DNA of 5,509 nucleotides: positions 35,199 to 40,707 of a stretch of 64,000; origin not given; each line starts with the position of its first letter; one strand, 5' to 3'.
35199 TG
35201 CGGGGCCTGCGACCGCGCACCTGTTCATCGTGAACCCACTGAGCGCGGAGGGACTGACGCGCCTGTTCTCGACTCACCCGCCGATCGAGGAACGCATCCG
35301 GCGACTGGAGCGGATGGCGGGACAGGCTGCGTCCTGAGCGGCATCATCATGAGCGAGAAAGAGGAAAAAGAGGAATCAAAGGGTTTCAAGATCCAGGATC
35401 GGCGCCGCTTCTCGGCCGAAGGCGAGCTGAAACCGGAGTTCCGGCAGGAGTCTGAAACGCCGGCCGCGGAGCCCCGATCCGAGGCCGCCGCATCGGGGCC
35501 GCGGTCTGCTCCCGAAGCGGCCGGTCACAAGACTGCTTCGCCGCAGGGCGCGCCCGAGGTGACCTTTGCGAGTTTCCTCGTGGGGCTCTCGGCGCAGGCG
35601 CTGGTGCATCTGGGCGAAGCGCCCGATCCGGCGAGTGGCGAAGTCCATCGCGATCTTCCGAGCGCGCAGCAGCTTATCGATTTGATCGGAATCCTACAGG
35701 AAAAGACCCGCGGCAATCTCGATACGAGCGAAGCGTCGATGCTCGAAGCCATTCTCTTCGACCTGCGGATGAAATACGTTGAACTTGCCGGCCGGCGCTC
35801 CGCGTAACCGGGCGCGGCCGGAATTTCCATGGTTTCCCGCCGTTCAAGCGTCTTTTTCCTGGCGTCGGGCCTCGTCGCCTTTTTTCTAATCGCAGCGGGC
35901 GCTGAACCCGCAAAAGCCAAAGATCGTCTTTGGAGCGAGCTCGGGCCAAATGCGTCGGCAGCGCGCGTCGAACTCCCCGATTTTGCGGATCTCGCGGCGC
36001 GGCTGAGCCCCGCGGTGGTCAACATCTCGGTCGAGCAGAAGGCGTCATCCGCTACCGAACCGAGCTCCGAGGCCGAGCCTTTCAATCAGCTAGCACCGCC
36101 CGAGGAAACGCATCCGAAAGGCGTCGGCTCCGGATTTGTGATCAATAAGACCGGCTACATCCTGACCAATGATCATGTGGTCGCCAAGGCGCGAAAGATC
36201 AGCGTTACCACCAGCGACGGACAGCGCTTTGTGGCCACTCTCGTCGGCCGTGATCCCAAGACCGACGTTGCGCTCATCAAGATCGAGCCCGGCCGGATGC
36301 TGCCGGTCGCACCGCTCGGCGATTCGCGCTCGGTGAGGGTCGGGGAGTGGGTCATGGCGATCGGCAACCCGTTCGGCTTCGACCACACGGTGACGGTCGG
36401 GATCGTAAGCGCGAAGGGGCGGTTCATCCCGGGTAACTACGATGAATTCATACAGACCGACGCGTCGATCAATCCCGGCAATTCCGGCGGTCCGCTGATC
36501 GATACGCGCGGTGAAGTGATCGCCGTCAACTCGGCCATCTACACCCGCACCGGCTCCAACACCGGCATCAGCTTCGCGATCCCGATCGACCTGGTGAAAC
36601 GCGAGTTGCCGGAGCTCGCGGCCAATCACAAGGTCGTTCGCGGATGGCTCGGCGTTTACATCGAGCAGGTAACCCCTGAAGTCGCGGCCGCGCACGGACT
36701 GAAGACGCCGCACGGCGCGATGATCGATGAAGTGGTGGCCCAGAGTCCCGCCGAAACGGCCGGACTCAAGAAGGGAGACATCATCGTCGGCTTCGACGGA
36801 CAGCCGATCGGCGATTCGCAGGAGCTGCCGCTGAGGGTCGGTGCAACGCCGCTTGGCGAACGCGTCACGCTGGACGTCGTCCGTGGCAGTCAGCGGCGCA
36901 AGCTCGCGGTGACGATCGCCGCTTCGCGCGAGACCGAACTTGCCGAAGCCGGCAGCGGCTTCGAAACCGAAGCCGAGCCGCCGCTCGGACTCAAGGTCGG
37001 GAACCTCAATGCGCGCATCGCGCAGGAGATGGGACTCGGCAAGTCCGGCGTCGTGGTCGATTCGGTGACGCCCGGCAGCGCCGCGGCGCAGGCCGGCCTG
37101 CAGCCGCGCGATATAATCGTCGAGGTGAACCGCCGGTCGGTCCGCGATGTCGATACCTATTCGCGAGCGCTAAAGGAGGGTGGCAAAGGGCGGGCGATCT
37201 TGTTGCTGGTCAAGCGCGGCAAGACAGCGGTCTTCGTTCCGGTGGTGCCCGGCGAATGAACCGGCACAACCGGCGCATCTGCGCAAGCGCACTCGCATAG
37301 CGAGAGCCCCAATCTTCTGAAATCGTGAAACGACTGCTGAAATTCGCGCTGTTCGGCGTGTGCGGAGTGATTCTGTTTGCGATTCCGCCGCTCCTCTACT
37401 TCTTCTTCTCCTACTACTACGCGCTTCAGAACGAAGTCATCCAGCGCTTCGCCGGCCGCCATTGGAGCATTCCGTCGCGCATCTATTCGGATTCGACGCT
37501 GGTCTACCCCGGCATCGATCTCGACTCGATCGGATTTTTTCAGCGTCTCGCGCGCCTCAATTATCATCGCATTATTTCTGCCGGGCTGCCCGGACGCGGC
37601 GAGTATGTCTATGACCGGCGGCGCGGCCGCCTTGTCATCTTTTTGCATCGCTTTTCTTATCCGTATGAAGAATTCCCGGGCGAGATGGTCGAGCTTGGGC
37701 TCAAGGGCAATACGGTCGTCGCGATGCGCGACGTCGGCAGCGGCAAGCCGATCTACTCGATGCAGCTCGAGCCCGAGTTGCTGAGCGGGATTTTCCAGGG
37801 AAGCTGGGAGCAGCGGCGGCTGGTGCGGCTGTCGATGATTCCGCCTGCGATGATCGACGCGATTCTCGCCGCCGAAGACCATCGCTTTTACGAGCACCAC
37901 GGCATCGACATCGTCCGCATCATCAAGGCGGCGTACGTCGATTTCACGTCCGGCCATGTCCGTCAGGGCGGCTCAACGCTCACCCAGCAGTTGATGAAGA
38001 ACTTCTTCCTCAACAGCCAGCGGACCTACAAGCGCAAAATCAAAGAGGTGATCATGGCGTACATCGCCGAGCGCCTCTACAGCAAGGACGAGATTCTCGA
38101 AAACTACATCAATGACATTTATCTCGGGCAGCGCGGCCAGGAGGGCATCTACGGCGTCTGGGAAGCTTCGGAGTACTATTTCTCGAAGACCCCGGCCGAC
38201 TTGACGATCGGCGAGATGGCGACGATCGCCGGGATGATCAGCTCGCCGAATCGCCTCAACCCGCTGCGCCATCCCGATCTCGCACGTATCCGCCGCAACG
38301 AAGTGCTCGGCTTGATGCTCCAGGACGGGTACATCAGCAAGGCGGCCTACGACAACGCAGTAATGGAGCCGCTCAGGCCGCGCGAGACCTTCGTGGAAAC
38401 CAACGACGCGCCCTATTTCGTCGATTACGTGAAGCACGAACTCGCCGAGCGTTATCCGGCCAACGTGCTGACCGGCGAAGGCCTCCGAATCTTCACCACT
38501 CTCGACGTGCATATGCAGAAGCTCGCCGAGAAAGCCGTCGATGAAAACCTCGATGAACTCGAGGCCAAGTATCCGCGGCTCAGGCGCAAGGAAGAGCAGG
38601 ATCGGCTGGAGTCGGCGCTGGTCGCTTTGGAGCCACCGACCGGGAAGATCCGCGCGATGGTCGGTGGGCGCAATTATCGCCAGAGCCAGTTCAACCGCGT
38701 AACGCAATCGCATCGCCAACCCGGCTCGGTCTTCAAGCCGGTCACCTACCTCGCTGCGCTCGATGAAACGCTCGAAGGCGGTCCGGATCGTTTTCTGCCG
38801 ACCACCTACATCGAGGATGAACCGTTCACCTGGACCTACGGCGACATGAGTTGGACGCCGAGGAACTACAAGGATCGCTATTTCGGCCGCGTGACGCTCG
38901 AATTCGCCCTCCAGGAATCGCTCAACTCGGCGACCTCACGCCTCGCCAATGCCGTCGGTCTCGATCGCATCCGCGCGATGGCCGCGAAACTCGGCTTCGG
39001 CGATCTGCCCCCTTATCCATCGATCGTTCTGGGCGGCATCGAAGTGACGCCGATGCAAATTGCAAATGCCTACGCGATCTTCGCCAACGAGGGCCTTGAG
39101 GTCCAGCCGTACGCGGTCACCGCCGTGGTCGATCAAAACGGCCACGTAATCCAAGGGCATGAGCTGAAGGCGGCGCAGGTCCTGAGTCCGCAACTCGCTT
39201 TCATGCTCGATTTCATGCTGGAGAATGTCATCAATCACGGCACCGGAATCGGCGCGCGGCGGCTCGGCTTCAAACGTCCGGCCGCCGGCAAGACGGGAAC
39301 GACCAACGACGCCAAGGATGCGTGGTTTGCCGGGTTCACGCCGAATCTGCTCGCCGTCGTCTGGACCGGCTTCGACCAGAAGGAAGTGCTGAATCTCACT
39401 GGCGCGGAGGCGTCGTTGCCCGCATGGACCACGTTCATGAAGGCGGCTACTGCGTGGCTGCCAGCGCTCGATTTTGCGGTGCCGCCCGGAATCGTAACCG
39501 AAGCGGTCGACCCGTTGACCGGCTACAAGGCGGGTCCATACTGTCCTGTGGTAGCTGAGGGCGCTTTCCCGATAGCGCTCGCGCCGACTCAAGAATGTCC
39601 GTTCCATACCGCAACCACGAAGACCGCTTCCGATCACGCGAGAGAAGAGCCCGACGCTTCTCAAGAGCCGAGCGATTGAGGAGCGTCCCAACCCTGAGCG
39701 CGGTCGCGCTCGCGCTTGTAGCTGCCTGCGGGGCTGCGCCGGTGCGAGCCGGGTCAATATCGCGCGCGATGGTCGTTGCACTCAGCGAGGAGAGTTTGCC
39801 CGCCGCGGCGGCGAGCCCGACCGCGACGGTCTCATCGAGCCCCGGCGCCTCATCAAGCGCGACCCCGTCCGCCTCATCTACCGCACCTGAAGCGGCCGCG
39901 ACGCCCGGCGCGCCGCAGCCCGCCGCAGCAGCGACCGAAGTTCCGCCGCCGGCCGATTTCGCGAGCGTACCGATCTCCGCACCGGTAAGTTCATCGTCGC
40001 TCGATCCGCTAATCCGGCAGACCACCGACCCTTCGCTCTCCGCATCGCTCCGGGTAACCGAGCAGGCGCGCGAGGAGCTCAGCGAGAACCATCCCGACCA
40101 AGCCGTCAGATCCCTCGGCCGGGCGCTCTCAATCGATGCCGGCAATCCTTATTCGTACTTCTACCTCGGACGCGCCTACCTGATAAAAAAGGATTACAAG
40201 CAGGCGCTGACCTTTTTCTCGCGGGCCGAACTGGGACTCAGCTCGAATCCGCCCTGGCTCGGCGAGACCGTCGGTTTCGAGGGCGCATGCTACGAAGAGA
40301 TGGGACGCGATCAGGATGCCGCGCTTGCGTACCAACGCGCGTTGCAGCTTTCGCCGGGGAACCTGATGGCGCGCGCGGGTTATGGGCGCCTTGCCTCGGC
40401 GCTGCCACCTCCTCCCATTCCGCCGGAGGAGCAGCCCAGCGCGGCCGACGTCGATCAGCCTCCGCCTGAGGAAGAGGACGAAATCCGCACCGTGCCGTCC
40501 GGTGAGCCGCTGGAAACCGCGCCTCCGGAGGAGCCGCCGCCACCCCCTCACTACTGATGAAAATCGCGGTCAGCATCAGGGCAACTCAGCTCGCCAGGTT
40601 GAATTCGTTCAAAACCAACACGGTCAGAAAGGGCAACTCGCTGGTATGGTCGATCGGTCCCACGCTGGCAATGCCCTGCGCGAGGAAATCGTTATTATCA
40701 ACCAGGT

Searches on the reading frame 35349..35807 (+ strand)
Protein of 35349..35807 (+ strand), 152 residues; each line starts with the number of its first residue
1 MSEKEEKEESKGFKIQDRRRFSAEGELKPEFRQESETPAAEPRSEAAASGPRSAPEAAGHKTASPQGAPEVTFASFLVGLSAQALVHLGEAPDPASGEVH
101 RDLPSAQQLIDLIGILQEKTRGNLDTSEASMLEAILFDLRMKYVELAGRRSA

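Call 88: search_protein_families(library=pfam, proteins=[window:35349-35807:+], max_evalue=0.001)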
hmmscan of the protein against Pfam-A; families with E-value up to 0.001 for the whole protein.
window:35349-35807:+ (152 aa): 1 family
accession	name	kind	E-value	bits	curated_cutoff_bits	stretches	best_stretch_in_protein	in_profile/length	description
PF08899.16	DUF1844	-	1.4e-27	96.1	27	1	70-145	1-76/76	Domain of unknown function (DUF1844)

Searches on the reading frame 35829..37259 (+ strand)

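Call 88: search_protein_families(library=pfam, proteins=[window:35829-37259:+], max_evalue=0.001)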
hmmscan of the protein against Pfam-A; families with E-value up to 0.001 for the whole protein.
window:35829-37259:+ (476 aa): 7 families
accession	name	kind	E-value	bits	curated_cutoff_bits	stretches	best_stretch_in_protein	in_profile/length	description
PF13365.12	Trypsin_2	-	2.3e-38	132.6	27.6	1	100-233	1-144/144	Trypsin-like peptidase domain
PF17820.7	PDZ_6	-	8.3e-25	86.7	27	2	409-463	1-54/54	PDZ domain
PF13180.12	PDZ_2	-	2.5e-24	85.8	27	2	274-362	3-79/80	PDZ domain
PF00089.32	Trypsin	-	2.2e-19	70.6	20.6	1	101-254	28-214/220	Trypsin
PF00595.29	PDZ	-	6.5e-18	65.3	23.2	2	392-443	11-64/81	PDZ domain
PF14685.13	PDZ_Tricorn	-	0.00034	21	25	0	304-358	29-85/88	Tricorn protease PDZ domain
PF04495.20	GRASP55_65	-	0.0004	21.1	27.7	0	297-356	45-104/138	GRASP55/65 PDZ-like domain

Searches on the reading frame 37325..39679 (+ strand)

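Call 88: search_protein_families(library=pfam, proteins=[window:37325-39679:+], max_evalue=0.001)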
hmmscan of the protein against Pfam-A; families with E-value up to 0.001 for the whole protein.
window:37325-39679:+ (784 aa): 3 families
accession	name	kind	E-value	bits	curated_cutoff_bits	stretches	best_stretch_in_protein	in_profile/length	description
PF00912.28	Transgly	-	9e-61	204.8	27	1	159-331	9-177/178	Transglycosylase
PF00905.27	Transpeptidase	-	1.1e-34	120.5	22.1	1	432-674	3-267/299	Penicillin binding protein transpeptidase domain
PF14814.11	UB2H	-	1.9e-06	28.3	27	1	61-148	2-85/85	Bifunctional transglycosylase second domain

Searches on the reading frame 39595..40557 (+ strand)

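Call 88: search_protein_families(library=pfam, proteins=[window:39595-40557:+], max_evalue=0.001)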
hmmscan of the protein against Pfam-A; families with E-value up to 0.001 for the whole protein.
window:39595-40557:+ (320 aa): 9 families
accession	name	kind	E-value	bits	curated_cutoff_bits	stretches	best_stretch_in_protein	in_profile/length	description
PF07719.23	TPR_2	-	4.9e-12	45.4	27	1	229-256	7-34/34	Tetratricopeptide repeat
PF00515.34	TPR_1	-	2.9e-11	43.1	27.8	1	230-256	8-34/34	Tetratricopeptide repeat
PF14559.12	TPR_19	-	2.4e-09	37.8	25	1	162-211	2-51/68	Tetratricopeptide repeat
PF13432.12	TPR_16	-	3.2e-07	31.1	32.7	1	156-211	2-57/65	Tetratricopeptide repeat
PF13414.12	TPR_11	-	7e-07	29.3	26.8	0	168-196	11-39/42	TPR repeat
PF13431.12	TPR_17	-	1.7e-06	28.3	24.4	1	176-205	4-33/34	Tetratricopeptide repeat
PF13181.12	TPR_8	-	8.2e-06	26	25.7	0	187-211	3-27/34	Tetratricopeptide repeat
PF13428.12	TPR_14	-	1.4e-05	25.8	23.5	0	231-266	9-44/44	Tetratricopeptide repeat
PF13424.12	TPR_12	-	7.7e-05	23.2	30.1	0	190-252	8-74/77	Tetratricopeptide repeat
